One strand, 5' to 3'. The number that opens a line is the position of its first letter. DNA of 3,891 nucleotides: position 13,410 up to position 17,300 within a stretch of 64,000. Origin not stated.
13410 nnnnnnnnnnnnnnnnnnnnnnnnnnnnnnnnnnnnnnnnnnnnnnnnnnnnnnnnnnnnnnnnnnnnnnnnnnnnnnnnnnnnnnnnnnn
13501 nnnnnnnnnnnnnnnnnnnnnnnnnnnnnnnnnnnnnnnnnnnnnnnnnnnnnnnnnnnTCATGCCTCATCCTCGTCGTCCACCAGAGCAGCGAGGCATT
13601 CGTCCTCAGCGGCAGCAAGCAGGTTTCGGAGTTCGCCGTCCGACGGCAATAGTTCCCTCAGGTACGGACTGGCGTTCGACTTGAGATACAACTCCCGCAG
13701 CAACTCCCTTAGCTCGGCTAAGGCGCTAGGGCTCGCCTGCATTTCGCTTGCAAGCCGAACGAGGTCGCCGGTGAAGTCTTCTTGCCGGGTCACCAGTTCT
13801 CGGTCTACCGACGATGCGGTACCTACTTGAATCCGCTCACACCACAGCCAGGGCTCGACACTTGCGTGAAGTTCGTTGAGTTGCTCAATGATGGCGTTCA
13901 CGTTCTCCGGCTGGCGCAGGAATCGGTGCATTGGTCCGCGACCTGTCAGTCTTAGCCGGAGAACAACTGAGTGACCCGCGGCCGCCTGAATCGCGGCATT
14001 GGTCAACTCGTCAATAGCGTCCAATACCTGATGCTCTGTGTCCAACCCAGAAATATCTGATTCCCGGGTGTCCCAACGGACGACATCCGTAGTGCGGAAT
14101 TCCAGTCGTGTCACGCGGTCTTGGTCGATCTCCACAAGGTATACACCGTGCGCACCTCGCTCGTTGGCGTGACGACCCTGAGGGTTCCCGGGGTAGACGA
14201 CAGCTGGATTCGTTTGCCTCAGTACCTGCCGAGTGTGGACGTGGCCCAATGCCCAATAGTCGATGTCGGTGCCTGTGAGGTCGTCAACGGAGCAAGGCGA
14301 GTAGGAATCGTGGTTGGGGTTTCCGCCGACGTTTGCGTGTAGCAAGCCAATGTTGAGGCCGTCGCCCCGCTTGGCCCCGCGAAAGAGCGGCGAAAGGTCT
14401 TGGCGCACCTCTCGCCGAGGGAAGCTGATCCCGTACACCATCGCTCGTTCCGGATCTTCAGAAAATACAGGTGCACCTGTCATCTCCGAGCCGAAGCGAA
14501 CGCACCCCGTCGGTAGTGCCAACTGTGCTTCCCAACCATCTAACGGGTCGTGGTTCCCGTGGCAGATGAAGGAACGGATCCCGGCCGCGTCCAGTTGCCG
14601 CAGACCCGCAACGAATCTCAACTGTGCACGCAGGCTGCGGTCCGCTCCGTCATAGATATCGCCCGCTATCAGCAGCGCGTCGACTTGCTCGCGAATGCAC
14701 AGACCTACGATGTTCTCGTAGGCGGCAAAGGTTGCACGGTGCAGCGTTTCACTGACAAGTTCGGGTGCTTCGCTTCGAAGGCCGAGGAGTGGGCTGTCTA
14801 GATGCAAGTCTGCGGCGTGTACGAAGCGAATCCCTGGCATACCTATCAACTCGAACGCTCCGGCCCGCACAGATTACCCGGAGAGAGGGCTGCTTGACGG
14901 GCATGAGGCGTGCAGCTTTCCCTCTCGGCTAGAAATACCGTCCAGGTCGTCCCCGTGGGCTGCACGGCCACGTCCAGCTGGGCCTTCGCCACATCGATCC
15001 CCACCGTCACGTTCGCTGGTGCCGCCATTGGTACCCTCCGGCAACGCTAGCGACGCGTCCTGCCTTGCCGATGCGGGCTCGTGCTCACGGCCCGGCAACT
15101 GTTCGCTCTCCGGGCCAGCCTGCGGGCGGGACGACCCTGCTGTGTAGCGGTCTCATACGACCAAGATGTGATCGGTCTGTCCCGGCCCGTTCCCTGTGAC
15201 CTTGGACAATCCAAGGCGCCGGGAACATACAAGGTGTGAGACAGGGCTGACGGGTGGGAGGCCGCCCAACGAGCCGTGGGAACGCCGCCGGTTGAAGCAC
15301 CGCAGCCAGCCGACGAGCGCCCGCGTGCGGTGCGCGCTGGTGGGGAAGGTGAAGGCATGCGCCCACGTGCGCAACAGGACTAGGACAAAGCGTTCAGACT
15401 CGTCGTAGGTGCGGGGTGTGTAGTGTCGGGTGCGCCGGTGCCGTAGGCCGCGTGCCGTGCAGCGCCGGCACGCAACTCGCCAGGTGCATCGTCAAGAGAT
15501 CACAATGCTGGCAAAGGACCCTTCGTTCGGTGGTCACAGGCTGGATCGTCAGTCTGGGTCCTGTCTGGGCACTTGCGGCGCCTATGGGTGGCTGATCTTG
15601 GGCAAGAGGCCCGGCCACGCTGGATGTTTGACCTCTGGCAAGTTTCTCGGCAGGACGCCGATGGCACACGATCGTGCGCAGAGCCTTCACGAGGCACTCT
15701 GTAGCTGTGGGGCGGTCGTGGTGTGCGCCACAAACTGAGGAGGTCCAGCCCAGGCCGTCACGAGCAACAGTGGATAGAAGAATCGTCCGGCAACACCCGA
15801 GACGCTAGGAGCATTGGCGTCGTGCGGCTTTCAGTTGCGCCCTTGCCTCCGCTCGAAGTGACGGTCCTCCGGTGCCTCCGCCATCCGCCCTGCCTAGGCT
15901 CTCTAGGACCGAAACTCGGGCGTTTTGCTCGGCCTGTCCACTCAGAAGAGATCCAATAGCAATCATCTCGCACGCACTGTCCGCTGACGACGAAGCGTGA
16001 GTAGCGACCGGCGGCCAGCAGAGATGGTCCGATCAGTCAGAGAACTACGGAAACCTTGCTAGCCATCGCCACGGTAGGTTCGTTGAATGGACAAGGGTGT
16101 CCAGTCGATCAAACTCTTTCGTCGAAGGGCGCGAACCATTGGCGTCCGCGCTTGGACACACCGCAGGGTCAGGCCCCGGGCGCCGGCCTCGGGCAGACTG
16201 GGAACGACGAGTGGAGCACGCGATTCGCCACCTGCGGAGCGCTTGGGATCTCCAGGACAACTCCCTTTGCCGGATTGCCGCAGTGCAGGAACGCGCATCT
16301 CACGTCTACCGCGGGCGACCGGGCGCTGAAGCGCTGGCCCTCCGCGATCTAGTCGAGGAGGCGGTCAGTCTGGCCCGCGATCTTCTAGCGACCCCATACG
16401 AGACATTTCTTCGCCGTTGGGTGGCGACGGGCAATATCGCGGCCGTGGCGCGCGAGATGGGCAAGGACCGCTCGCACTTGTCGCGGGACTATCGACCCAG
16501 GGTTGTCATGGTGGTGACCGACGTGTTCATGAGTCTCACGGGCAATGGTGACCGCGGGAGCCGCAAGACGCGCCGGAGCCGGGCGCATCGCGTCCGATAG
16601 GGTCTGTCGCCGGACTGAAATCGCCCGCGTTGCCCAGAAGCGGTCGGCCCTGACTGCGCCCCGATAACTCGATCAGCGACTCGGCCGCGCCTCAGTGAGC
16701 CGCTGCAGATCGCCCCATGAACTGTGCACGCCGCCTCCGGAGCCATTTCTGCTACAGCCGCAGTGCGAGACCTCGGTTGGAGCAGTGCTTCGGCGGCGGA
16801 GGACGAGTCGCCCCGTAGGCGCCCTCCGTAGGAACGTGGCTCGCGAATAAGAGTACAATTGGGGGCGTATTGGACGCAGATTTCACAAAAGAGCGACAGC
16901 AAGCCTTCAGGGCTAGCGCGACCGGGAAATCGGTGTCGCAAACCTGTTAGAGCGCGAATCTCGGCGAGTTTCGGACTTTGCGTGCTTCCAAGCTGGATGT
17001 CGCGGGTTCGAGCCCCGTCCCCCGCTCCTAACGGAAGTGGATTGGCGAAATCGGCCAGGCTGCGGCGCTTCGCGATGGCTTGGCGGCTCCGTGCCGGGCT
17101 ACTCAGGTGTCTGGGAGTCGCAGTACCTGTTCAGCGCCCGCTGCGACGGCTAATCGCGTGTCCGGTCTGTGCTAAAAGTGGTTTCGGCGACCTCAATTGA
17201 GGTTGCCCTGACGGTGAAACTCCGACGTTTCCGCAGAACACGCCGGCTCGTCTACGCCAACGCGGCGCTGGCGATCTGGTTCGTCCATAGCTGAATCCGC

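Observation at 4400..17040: Three copies of a ~180-nt structured, tRNA-like repeat delimit two accessory islets; two copies belong to a ~1 kb duplicated unit with an HTH ORF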

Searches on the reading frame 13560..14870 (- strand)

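Call 13: search_protein_families(library=pfam, proteins=[window:13560-14870:-], max_evalue=0.01)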
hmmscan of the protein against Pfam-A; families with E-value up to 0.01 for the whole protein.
window:13560-14870:- (436 aa): 2 families
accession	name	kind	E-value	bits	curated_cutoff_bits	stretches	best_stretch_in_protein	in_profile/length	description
PF00149.33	Metallophos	-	1.1e-11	46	21.5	1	14-213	1-190/191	Calcineurin-like phosphoesterase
PF12850.12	Metallophos_2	-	2.5e-06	28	27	1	52-249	17-152/154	Calcineurin-like phosphoesterase superfamily domain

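Call 82: search_protein_families(library=padloc, proteins=[window:13560-14870:-], max_evalue=0.001)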
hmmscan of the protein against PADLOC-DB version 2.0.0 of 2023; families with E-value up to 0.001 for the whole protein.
window:13560-14870:- (436 aa): 0 families

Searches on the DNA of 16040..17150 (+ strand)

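Call 7: search_rna_families(source=window, start=16700, end=17150, threshold=evalue, max_evalue=10, show_alignments=5)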
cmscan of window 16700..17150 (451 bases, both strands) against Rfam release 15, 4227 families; matches with E-value up to 10: 1.
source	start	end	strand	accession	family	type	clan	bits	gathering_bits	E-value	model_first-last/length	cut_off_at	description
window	17081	17145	+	RF02214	mir-56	Gene; miRNA;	-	14.1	80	7.8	1-65/65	no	mir-56 microRNA precursor family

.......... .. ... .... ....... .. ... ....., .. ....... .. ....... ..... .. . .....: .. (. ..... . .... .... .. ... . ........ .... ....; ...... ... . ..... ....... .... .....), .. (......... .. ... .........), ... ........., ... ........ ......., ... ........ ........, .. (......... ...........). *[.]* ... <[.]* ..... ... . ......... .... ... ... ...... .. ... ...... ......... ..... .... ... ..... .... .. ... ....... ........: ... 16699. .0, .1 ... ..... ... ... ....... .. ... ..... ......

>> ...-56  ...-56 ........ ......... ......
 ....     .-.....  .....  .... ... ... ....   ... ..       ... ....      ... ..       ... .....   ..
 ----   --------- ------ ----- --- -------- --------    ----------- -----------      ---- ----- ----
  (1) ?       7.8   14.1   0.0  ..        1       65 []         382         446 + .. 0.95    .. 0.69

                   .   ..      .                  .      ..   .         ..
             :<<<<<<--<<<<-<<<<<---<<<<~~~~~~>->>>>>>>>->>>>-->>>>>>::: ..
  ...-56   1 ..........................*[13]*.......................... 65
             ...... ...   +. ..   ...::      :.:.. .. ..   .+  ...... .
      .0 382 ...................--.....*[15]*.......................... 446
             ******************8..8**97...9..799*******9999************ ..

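Call 15: search_dna_similar(query=window:16040-17060:+, collection=plasmids, mode=distant, max_rows=30)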
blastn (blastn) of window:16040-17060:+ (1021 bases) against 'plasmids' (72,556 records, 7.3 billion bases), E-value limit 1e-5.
Records with a match: 1; places in all: 1; records where one place covers at least 80% of the query: 0.
Best place of each record, by identity: 80-90% 1.
By first word of the organism name: Arthrobacter 1.
By predicted mobility (MOB-suite, as given by PLSDB): non-mobilizable 1.
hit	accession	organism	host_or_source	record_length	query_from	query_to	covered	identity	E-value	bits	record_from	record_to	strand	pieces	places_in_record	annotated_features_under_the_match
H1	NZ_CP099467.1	Arthrobacter caoxuetaonis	single cell,faeces,Qinghai,China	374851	945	992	5%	87.5%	4e-6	61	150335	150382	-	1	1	none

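Call 16: search_dna_similar(query=window:16040-17060:+, collection=phages, mode=distant, max_rows=20)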
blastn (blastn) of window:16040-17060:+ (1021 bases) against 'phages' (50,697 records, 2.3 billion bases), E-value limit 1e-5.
No match.

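Call 17: get_annotated_region(hit=H1, flank=3000)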
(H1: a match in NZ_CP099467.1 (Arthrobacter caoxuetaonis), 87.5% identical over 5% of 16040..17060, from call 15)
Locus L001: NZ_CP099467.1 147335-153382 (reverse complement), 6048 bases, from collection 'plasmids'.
description: Arthrobacter caoxuetaonis strain zg-Y453 plasmid unnamed, complete sequence
organism: Arthrobacter caoxuetaonis (NCBI taxid 2886935)
taxonomy: Bacteria; Actinomycetota; Actinomycetes; Micrococcales; Micrococcaceae; Arthrobacter; Arthrobacter caoxuetaonis
host: -; source: single cell,faeces,Qinghai,China; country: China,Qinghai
typing (MOB-suite, as given by PLSDB): non-mobilizable
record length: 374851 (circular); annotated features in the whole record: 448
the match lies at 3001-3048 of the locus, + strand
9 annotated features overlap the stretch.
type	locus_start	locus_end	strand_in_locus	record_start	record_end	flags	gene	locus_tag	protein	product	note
CDS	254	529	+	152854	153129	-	-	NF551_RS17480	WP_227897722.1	hypothetical protein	-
CDS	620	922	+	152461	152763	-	-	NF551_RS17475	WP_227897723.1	hypothetical protein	-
CDS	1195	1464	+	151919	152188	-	-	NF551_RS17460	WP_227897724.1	hypothetical protein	-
CDS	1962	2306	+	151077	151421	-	-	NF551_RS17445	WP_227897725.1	hypothetical protein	-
CDS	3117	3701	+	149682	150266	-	-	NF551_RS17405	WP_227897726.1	hypothetical protein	-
CDS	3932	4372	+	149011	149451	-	dut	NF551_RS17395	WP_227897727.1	dUTP diphosphatase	GO:0006226 - dUMP biosynthetic process [Evidence IEA]; GO:0046081 - dUTP catabolic process [Evidence IEA]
CDS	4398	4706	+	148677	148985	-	-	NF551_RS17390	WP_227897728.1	hypothetical protein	-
CDS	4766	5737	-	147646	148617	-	-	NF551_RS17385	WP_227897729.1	hypothetical protein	-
CDS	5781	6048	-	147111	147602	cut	-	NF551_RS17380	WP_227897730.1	hypothetical protein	-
